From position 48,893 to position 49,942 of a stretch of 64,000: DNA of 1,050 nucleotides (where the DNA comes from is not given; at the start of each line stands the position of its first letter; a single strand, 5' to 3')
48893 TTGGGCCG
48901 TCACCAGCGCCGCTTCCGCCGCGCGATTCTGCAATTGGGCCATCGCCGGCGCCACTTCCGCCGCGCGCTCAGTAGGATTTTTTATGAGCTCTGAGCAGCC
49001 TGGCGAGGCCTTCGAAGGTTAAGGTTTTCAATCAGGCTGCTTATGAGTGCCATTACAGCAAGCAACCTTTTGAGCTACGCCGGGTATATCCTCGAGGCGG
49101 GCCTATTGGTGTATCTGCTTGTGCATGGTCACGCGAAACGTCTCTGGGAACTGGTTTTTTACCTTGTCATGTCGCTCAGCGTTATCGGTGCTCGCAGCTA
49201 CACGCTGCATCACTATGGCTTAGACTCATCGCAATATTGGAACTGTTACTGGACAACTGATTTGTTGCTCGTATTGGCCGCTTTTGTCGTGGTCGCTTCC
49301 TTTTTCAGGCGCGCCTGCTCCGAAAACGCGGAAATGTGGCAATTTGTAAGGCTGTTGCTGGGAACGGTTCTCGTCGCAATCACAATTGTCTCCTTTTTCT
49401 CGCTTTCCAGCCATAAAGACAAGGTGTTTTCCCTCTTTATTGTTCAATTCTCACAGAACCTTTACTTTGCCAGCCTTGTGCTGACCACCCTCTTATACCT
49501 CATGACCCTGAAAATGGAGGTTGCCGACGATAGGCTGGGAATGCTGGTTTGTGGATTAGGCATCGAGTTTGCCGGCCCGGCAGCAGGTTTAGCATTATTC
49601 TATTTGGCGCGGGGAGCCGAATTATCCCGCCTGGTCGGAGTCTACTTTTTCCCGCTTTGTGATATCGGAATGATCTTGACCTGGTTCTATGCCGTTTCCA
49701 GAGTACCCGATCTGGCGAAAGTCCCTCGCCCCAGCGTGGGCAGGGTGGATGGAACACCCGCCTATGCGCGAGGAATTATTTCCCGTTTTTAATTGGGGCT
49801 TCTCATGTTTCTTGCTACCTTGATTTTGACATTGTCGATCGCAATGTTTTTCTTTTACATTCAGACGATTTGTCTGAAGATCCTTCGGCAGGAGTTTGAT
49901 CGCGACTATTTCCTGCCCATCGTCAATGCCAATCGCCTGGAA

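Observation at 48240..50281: Low-GC three-gene islet: signal/TM peptide with three perfectly conserved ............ repeats, plus a 7-TM and a 1-TM protein of no recognisable family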

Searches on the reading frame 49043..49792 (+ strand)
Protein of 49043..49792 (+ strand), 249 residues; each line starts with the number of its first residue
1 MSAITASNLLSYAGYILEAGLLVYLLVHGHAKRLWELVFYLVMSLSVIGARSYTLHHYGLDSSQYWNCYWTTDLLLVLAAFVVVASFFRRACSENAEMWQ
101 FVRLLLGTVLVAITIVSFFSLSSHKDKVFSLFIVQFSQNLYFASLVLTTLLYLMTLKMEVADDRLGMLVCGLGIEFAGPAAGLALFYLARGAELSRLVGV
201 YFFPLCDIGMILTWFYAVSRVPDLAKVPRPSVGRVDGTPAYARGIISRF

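Call 6: search_protein_families(library=pfam, proteins=[window:49043-49792:+], max_evalue=1)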
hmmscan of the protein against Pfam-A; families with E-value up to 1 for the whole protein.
window:49043-49792:+ (249 aa): 2 families
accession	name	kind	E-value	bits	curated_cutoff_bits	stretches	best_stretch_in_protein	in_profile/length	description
PF23869.1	Beta-prop_WDR75_1st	-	0.095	12.4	45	1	95-203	59-164/292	WD repeat-containing protein 75 first beta-propeller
PF14126.11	DUF4293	-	0.79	10.4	27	1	101-190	54-137/153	Domain of unknown function (DUF4293)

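Call 7: search_protein_families(library=ncbifam, proteins=[window:49043-49792:+], max_evalue=1)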
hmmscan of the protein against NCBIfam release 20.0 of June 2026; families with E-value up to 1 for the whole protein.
window:49043-49792:+ (249 aa): 0 families

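Call 8: find_homologous_proteins(query=window:49043-49792:+)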
Query window:49043-49792:+ (249 aa): 200 proteins with E <= 0.001 among 5959 candidates; the best 120 are listed.
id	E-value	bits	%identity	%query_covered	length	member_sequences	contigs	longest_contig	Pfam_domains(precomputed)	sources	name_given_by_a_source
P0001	2.6e-154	530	98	100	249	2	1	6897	-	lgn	-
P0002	7.4e-152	522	97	100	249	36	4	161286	-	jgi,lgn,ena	-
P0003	2.0e-150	517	97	100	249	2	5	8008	-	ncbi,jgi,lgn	ncbi:MAG: hypothetical protein WB819_03185 [Terriglobia bacterium]|jgi:hypothetical protein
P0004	6.6e-150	516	96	100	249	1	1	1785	-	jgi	jgi:hypothetical protein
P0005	1.3e-149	515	96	100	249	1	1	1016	-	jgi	-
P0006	2.8e-141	487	91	100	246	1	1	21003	-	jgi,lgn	jgi:hypothetical protein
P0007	9.3e-141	486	91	100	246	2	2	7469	-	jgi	jgi:hypothetical protein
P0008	5.2e-131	454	86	100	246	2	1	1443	-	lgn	-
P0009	5.8e-125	434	81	100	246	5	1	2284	-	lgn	-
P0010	6.7e-125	434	84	94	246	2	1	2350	-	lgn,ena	-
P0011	7.9e-124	430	82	100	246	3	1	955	-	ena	-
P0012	4.1e-120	418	77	100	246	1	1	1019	-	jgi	jgi:hypothetical protein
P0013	8.5e-118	410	77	100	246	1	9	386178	-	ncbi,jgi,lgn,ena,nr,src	ncbi:MAG TPA: hypothetical protein VFC10_02970 [Terriglobia bacterium]|jgi:hypothetical protein|nr:h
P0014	1.7e-117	409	78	99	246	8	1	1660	-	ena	-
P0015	9.5e-117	407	77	100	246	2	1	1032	-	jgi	jgi:hypothetical protein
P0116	2.3e-53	199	43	98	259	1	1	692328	-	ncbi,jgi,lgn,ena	jgi:hypothetical protein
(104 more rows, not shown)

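Call 9: find_related_loci(query=window:49043-49792:+, collection=genome_contigs, flank=6000)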
Query window:49043-49792:+ (249 aa) in genome_contigs; peptide patterns used: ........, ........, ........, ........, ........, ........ (x = any residue, [..] = any of these).
72 stretches matched a pattern; 18 encode a relative of the query (tblastn E <= 1e-3); 16 distinct loci.
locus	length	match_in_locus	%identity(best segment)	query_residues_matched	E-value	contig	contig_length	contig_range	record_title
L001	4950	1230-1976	97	1-249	8e-162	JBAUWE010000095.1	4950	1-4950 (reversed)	MAG: Terriglobia bacterium isolate MFD09702_ilm_asm_bin32 k127_144797, whole genome shotgun sequence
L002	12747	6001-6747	96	1-249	1e-157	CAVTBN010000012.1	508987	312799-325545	MAG: uncultured Acidobacteriota bacterium isolate MFD02416.bin.1.244 genome assembly, contig: contig_4661, whole genome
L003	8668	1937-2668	87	1-247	9e-142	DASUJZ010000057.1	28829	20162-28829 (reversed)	MAG TPA_asm: Terriglobia bacterium isolate SMAG_U1500 k141_1022107, whole genome shotgun sequence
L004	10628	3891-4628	91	1-249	4e-141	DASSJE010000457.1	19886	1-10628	MAG TPA_asm: Terriglobia bacterium isolate SMAG_U1107 k141_597194, whole genome shotgun sequence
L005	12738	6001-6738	77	1-249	1e-110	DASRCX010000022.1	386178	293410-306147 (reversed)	MAG TPA_asm: Terriglobia bacterium isolate SMAG_U9964 k141_507770, whole genome shotgun sequence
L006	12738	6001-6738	78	1-249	2e-109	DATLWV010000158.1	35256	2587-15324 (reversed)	MAG TPA_asm: Terriglobia bacterium isolate SMAG_U13229 k141_38100, whole genome shotgun sequence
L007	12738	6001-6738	91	1-249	4e-141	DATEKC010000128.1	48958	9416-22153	MAG TPA_asm: Terriglobia bacterium isolate SMAG_U8880 k141_1094716, whole genome shotgun sequence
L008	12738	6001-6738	69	1-249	3e-96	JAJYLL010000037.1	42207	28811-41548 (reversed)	MAG: Acidobacteria bacterium isolate DBS2-1.bin74 NODE_1505_length_42207_cov_3.174810, whole genome shotgun sequence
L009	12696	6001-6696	65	1-232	5e-93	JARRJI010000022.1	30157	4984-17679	MAG: Acidobacteriota bacterium isolate Spart_016_MAG scaffold_1819, whole genome shotgun sequence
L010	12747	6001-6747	92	1-249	2e-141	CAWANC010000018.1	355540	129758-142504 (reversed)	MAG: uncultured Acidobacteriota bacterium isolate MFD01721.bin.1.102 genome assembly, contig: contig_35084, whole genome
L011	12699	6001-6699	58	1-230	3e-80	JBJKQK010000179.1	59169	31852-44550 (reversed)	MAG: Terriglobia bacterium isolate Bin_32 S1Ck127_2388230_flag_1_multi_12.6600_len_59169, whole genome shotgun sequence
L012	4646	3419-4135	44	10-242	1e-58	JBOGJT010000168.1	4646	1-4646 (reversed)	MAG: Terriglobia bacterium isolate TC-S_metawrap_bin.63 k127_4852992, whole genome shotgun sequence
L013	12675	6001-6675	46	11-234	4e-57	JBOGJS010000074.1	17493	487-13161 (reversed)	MAG: Terriglobia bacterium isolate TC-S_metawrap_bin.80 k127_4072653, whole genome shotgun sequence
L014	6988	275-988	43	7-244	5e-53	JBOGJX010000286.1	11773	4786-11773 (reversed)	MAG: Terriglobia bacterium isolate TC-S_metawrap_bin.195 k127_1374727, whole genome shotgun sequence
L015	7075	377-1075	38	10-243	5e-49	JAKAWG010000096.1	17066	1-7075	MAG: Acidobacteria bacterium isolate YP4.bin42 NODE_4676_length_17066_cov_5.317610, whole genome shotgun sequence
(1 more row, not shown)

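Call 20: predict_structure(alignment_id=A1)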
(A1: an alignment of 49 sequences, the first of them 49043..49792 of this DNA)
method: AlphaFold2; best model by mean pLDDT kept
length: 249 residues; sequences in the alignment: 49
mean_pLDDT: 85.6   pTM: 0.79
mean pLDDT of the five models: 85.6, 83.0, 82.9, 81.1, 80.4
residues with pLDDT >= 90: 137; 70-90: 75; 50-70: 35; < 50: 2
segments of 3 or more residues with pLDDT < 50: none
pLDDT, mean of each block of 10 residues (from residue 1): 88 95 96 95 96 95 91 91 94 93 93 85 66 79 91 89 90 91 85 82 92 94 58 53 53
secondary structure, 60 per line:
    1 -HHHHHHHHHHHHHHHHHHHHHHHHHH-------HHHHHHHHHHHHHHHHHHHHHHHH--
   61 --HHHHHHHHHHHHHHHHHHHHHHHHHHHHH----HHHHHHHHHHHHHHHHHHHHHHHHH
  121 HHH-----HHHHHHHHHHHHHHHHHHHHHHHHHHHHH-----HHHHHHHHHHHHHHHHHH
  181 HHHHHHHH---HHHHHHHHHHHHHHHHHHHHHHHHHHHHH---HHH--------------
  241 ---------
elements in order: H2-27 H35-58 H63-91 H96-123 H129-157 H163-188 H192-220

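Call 27: fold_search(model_id=the predicted structure, library=pdb)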
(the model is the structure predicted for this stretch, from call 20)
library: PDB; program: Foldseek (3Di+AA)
matches with E <= 10: 683; with E <= 0.001: 0
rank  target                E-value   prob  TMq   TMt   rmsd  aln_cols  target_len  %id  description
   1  4hyj_B                1.3e-02  1.00  0.49  0.53   6.3       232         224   17  Crystal structure of Exiguobacterium sibiricum rhodopsin (released 2013-07-17)
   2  8xma_A                1.6e-02  0.98  0.27  0.23  21.0       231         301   13  Cryo-EM structure of human ZnT1 WT, in the presence of zinc, determined in an outward-facing conformation (released 2024-10-30)
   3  8oyy_A                2.4e-02  1.00  0.44  0.46   6.4       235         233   12  De novo designed soluble GPCR-like fold GLF_32 (released 2023-10-18)
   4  7c7s_A                2.5e-02  1.00  0.52  0.23   8.3       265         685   12  Cryo-EM structure of the CGP54626-bound human GABA(B) receptor in inactive state. (released 2020-07-01)
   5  8kgk_A                4.3e-02  1.00  0.53  0.52   6.9       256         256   13  Cryo-EM structure of the GPR61-Gs complex (released 2023-10-11)
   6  9oq0_A                4.5e-02  1.00  0.58  0.53   6.2       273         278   12  Structure of the sweet receptor bound to sucralose in the compact state, transmembrane domain (released 2025-08-27)
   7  8xma_B                5.9e-02  0.75  0.21  0.18  21.5       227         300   11  Cryo-EM structure of human ZnT1 WT, in the presence of zinc, determined in an outward-facing conformation (released 2024-10-30)
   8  8u5x                  7.1e-02  1.00  0.55  0.27   6.8       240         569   13  The mTORC1 cholesterol sensor LYCHOS (GPR155) - auxin bound, open state (released 2024-09-18)
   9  8j80_B                7.1e-02  0.63  0.21  0.19  20.7       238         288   11  Cryo-EM structure of hZnT7-Fab complex in zinc state 1, determined in heterogeneous conformations- one subunit in an i (released 2023-09-20)
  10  7p00_R                7.5e-02  0.99  0.44  0.40   8.1       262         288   12  Human Neurokinin 1 receptor (NK1R) substance P Gq chimera (mGsqi) complex (released 2021-12-15)
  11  6w2y_B                7.8e-02  1.00  0.51  0.23   7.0       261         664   11  CryoEM Structure of GABAB1b Homodimer (released 2020-07-01)
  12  8u5n                  9.4e-02  1.00  0.59  0.28   7.2       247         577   14  The mTORC1 cholesterol sensor LYCHOS (GPR155) - monomer with auxin (released 2024-09-18)
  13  9as1                  9.4e-02  0.99  0.45  0.43   7.7       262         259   16  Local refinement of 5-HT2AR bound to DMT in complex with a mini-Gq protein and scFv16 obtained by cryo-electron microsco (released 2025-04-02)
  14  8zan_A                1.0e-01  1.00  0.49  0.50   6.5       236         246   16  ExoChR2 channelrhodopsin (released 2024-09-04)
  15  8dwh_R                1.3e-01  1.00  0.54  0.54   6.3       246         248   13  CryoEM structure of Gq-coupled MRGPRX1 with ligand Compound-16 (released 2022-11-02)
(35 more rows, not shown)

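Call 30: search_solved_structures(query=A1, max_evalue=10)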
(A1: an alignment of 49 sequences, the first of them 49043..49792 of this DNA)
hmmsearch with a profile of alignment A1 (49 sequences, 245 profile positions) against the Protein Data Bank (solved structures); distinct sequences matched with E-value up to 10: 8.
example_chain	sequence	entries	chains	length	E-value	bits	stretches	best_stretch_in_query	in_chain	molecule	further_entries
1rc2_B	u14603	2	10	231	6.3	9.3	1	172-210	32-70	Aquaporin Z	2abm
3nkc_A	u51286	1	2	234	6.9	9.2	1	172-210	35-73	Aquaporin Z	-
2o9e_A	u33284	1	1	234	7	9.2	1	172-210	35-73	Aquaporin Z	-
2o9d_A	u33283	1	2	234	7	9.2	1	172-210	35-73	Aquaporin Z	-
3nka_A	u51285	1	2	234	7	9.2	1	172-210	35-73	Aquaporin Z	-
2o9f_A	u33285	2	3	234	7.3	9.1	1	172-210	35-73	Aquaporin Z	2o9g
8h1d_A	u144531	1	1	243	8.1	9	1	172-210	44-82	Aquaporin Z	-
8uy6_A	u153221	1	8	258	8.7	8.9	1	172-210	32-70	Aquaporin Z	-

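Call 33: find_encoding_contigs(protein=P0116, flank=8000, max_places=3)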
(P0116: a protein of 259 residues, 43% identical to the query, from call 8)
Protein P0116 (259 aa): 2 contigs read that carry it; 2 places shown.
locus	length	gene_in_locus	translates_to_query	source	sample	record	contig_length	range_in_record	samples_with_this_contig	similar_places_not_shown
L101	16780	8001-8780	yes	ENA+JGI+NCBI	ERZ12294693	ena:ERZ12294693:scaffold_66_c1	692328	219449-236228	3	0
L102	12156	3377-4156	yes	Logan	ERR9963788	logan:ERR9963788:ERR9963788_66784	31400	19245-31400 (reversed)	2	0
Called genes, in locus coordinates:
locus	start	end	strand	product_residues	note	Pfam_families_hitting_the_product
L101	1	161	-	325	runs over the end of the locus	PF00480:ROK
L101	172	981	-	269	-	-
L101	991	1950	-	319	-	PF08240:ADH_N, PF16912:Glu_dehyd_C, PF00107:ADH_zinc_N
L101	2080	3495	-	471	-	PF12390:Se-cys_synth_N, PF03841:SelA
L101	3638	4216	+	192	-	-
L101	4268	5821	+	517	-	PF02142:MGS, PF01808:AICARFT_IMPCHas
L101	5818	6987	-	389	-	-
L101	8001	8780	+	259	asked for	-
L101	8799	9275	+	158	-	-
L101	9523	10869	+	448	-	PF02881:SRP54_N, PF06414:Zeta_toxin (faint), PF00448:SRP54, PF02978:SRP_SPB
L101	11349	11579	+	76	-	PF13083:KH_KhpA-B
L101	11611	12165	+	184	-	PF01782:RimM, PF05239:PRC, PF24986:PRC_RimM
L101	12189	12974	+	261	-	PF01746:tRNA_m1G_MT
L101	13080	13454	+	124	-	PF01245:Ribosomal_L19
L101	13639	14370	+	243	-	PF00990:GGDEF (weak)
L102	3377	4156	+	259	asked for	-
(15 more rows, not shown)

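Call 35: search_protein_families(library=pfam, alignment_id=A1, max_evalue=1)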
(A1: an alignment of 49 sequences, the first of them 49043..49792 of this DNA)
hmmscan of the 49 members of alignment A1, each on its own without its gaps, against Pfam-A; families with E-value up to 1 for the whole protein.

A. member 1, window:49043-49792:+ (249 aa): 2 families
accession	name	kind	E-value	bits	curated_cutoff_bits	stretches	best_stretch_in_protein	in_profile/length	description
PF23869.1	Beta-prop_WDR75_1st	-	0.095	12.4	45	1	95-203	59-164/292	WD repeat-containing protein 75 first beta-propeller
PF14126.11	DUF4293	-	0.79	10.4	27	1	101-190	54-137/153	Domain of unknown function (DUF4293)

B. families by the number of members that match (of 49 scanned): 26 families (the first 25 are shown)
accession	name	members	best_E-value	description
PF14387.11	DUF4418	8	0.019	Domain of unknown function (DUF4418)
PF00999.27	Na_H_Exchanger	6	0.0019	Sodium/hydrogen exchanger, transmembrane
PF07314.17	Lit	4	0.086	Lipoprotein intramolecular transacylase Lit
PF01616.22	Orbi_NS3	3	0.0041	Orbivirus NS3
PF06799.16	CGLD27-like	3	0.28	Conserved in the green lineage and diatoms 27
PF10066.14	DUF2304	2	0.0029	Uncharacterized conserved protein (DUF2304)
PF03845.19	Spore_permease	2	0.0043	Spore germination protein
PF23869.1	Beta-prop_WDR75_1st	2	0.02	WD repeat-containing protein 75 first beta-propeller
PF11872.13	DUF3392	1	0.016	Protein of unknown function (DUF3392)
PF04835.17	Pox_A9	1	0.045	A9 protein conserved region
PF20589.3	DUF6790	1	0.046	Family of unknown function (DUF6790)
PF11368.13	DUF3169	1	0.048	Protein of unknown function (DUF3169)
PF04133.19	Vps55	1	0.065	Vacuolar protein sorting 55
PF01252.23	Peptidase_A8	1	0.086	Signal peptidase (SPase) II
PF03334.19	PhaG_MnhG_YufB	1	0.1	Na+/H+ antiporter subunit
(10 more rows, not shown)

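Call 42: search_protein_representatives(alignment_id=A1)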
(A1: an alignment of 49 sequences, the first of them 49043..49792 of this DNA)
Query: 49 sequences, 245 profile positions. Proteins with E-value up to 0.001 (for the whole library): 435; up to 1e-10: 152; up to 1e-30: 52. The best 150 are listed.
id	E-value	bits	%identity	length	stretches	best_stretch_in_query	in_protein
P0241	3.0e-90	318.3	-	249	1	1-235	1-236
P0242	5.9e-81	287.8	-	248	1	4-239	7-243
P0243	7.8e-81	287.4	-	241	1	1-231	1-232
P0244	3.3e-79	282.1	-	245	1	1-238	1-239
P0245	4.0e-78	278.5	-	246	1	1-226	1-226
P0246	8.3e-78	277.5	-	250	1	2-241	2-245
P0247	3.0e-77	275.7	-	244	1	3-231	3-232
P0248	3.6e-77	275.4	-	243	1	8-239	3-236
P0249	4.2e-77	275.2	-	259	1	7-228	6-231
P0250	1.9e-76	273.1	-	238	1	1-229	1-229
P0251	3.2e-76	272.3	-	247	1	1-226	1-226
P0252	5.0e-76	271.7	-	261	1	8-225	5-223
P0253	1.0e-73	264.1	-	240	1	8-233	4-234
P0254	1.8e-73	263.3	-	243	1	1-227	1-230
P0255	3.8e-72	259.0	-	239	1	3-229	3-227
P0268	2.2e-57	210.7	-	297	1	28-226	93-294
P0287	4.0e-32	127.9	-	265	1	30-220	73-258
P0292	6.9e-31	123.9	-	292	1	33-227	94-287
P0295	4.0e-28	114.8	-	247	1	12-228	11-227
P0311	2.7e-22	95.7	-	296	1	35-223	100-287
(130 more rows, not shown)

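Call 44: find_homologous_proteins(query=P0295)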
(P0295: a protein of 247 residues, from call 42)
Query P0295 (247 aa): 158 proteins with E <= 0.001 among 1250 candidates; the best 120 are listed.
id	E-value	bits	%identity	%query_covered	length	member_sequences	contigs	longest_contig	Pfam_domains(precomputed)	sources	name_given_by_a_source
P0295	3.7e-155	533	100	100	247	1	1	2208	-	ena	-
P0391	2.4e-111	389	72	100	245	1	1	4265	-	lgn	-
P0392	3.1e-107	376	71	100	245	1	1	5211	-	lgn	-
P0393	2.0e-105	370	70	100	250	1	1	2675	-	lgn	-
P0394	3.8e-104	366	72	100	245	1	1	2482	-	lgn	-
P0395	2.7e-102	360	71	100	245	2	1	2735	-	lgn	-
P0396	1.2e-97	344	66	100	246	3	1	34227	-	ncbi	-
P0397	4.4e-97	343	66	100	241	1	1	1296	-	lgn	-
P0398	9.8e-96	338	66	100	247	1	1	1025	-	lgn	-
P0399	8.5e-95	335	66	100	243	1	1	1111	-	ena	-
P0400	1.1e-93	331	64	99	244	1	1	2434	-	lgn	-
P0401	7.3e-92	325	62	98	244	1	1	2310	-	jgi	jgi:hypothetical protein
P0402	1.1e-90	322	64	100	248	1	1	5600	-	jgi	-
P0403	3.9e-90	320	64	100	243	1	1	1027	-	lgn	-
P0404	4.7e-90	320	61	100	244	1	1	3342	-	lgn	-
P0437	1.2e-82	295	59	99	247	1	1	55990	-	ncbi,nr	ncbi:hypothetical protein MYX77_02190 [Acidobacteriia bacterium AH_259_A11_L15]|nr:hypothetical prot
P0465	1.2e-80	289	59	96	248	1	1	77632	-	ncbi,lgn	-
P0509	2.8e-74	268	58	90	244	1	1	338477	-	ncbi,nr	ncbi:MAG TPA: hypothetical protein VNN18_06615 [Candidatus Xenobia bacterium]|nr:hypothetical protei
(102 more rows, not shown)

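Call 45: find_encoding_contigs(protein=P0437, flank=5000, max_places=2)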
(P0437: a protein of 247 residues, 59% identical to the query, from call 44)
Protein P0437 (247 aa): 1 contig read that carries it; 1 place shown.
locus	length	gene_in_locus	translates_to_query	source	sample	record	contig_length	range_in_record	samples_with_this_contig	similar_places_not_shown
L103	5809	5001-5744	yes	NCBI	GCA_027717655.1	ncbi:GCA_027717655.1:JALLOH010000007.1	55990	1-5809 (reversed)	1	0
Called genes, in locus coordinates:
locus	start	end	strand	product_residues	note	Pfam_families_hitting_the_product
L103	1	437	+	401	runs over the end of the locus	-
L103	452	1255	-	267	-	PF01875:Memo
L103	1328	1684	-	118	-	-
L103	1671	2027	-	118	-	-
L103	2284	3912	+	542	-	PF01642:MM_CoA_mutase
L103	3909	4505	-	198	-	PF01966:HD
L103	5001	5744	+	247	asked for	-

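Call 46: find_encoding_contigs(protein=P0509, flank=5000, max_places=2)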
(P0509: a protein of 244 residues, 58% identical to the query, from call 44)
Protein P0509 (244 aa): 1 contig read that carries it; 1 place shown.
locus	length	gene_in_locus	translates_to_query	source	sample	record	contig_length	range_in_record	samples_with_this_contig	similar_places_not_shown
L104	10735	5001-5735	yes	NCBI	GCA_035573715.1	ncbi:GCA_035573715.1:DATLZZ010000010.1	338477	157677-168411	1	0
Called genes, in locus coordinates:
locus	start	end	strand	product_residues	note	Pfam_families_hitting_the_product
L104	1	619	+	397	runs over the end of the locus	-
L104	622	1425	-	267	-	PF01875:Memo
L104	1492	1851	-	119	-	-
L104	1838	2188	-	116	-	-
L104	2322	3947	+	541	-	PF01642:MM_CoA_mutase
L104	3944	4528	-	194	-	PF01966:HD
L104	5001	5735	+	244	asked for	-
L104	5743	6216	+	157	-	-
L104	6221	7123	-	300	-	PF04069:OpuAC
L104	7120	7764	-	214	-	PF00528:BPD_transp_1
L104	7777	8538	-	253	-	PF00005:ABC_tran, PF13304:AAA_21 (faint)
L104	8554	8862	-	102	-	PF07238:PilZ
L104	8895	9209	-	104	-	-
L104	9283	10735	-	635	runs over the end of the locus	PF00069:Pkinase, PF01636:APH (faint), PF07714:PK_Tyr_Ser-Thr, PF03109:ABC1, PF17667:Pkinase_fungal (weak)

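Call 47: find_encoding_contigs(protein=P0465, flank=5000, max_places=2)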
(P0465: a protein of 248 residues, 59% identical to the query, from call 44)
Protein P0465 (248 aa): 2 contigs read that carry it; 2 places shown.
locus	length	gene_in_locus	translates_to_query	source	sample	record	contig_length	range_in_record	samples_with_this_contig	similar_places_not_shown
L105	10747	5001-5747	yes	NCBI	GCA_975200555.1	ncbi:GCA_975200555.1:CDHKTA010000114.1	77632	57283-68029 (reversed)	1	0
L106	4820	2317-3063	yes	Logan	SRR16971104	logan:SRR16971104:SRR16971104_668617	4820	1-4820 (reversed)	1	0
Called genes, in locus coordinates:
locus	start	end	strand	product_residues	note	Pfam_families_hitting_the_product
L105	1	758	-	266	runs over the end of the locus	PF01875:Memo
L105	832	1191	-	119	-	-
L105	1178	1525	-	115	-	-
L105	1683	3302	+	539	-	PF01642:MM_CoA_mutase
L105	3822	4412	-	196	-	PF01966:HD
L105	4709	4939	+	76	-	-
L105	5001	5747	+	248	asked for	-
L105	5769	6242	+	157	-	-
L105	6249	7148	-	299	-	PF04069:OpuAC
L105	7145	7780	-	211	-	PF00528:BPD_transp_1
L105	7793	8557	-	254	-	PF00005:ABC_tran, PF13304:AAA_21 (faint)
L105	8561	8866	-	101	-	PF07238:PilZ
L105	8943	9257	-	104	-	-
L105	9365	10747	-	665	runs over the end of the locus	PF01636:APH (faint), PF00069:Pkinase, PF07714:PK_Tyr_Ser-Thr, PF06293:Kdo (weak), PF03109:ABC1, PF17667:Pkinase_fungal (weak)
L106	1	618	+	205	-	?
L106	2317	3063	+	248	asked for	-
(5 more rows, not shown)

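Call 71: search_protein_families(library=padloc, proteins=[window:49043-49792:+], max_evalue=1)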
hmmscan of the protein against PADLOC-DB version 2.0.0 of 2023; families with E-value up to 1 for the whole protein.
window:49043-49792:+ (249 aa): 0 families
